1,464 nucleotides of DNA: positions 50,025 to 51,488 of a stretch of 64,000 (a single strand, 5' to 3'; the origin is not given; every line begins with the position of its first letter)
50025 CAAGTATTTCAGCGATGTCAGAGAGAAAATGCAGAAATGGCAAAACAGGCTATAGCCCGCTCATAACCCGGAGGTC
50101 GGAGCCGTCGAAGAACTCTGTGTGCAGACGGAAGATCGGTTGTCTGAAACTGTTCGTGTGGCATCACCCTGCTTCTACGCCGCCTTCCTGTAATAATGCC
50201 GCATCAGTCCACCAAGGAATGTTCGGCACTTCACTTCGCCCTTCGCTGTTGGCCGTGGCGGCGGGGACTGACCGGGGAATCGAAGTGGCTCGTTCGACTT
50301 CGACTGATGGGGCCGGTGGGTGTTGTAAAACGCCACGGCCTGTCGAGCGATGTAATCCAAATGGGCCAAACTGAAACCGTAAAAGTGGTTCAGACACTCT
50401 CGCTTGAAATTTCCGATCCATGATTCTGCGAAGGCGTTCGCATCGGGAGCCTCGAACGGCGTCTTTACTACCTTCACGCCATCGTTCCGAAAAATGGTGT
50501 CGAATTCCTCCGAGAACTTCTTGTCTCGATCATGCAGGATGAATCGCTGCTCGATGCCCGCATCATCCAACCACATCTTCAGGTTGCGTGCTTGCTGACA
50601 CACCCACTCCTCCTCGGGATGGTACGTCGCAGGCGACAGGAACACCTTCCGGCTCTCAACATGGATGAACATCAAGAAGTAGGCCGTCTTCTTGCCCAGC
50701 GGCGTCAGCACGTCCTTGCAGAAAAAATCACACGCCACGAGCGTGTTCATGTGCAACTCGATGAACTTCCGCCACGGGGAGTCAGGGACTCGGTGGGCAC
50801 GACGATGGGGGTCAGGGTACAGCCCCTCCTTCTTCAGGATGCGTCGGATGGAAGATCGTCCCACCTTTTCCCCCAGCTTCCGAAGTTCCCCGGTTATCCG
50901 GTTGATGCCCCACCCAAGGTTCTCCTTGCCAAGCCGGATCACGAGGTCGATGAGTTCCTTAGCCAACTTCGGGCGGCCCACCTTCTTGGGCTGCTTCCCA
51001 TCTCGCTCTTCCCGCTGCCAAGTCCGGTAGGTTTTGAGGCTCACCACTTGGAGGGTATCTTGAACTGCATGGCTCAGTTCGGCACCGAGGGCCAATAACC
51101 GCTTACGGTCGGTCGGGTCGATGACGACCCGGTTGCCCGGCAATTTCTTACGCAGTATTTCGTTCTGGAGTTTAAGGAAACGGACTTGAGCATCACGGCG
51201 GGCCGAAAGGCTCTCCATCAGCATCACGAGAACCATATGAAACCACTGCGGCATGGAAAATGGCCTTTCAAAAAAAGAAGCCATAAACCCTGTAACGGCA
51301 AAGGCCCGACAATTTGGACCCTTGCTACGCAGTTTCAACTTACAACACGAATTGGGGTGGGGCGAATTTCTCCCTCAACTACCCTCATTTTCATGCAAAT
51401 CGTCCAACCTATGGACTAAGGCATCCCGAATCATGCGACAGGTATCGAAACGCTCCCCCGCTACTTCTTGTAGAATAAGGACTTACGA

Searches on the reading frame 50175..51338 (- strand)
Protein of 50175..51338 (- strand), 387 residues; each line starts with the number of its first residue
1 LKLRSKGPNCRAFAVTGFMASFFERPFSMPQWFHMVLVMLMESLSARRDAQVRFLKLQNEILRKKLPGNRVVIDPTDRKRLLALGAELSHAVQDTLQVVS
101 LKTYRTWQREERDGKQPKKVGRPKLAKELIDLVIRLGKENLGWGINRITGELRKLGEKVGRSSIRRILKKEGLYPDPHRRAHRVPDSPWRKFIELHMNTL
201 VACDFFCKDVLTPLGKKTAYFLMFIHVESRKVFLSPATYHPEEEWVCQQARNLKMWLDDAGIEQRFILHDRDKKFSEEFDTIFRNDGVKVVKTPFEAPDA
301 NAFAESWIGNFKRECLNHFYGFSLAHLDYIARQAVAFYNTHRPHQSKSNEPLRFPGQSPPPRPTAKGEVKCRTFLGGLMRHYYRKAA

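Call 17: search_protein_families(library=pfam, max_evalue=0.001, proteins=[window:50175-51338:-])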
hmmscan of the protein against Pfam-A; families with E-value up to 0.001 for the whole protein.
window:50175-51338:- (387 aa): 3 families
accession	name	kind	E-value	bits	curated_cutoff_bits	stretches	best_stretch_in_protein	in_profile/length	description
PF13683.12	rve_3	-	6e-11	42.4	26.5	1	289-346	4-61/67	Integrase core domain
PF13276.12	HTH_21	-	8.2e-05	23.2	28.1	1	128-180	5-59/60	HTH-like domain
PF13565.12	HTH_32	-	0.00024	22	33.7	1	104-168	6-73/73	Homeodomain-like domain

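Call 110: search_protein_families(library=ncbifam, max_evalue=0.001, proteins=[window:50175-51338:-])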
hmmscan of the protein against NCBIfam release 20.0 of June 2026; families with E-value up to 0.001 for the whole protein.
window:50175-51338:- (387 aa): 3 families
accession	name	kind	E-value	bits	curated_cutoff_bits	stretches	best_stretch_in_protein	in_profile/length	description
NF033516.0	transpos_IS3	equivalog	1.3e-23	83.9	160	1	49-346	65-359/369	IS3 family transposase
NF033577.2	transpos_IS481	equivalog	6.5e-23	81.6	224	1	99-349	25-278/284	IS481 family transposase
NF033545.0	transpos_IS630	equivalog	3.6e-05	23.4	100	0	91-182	17-119/299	IS630 family transposase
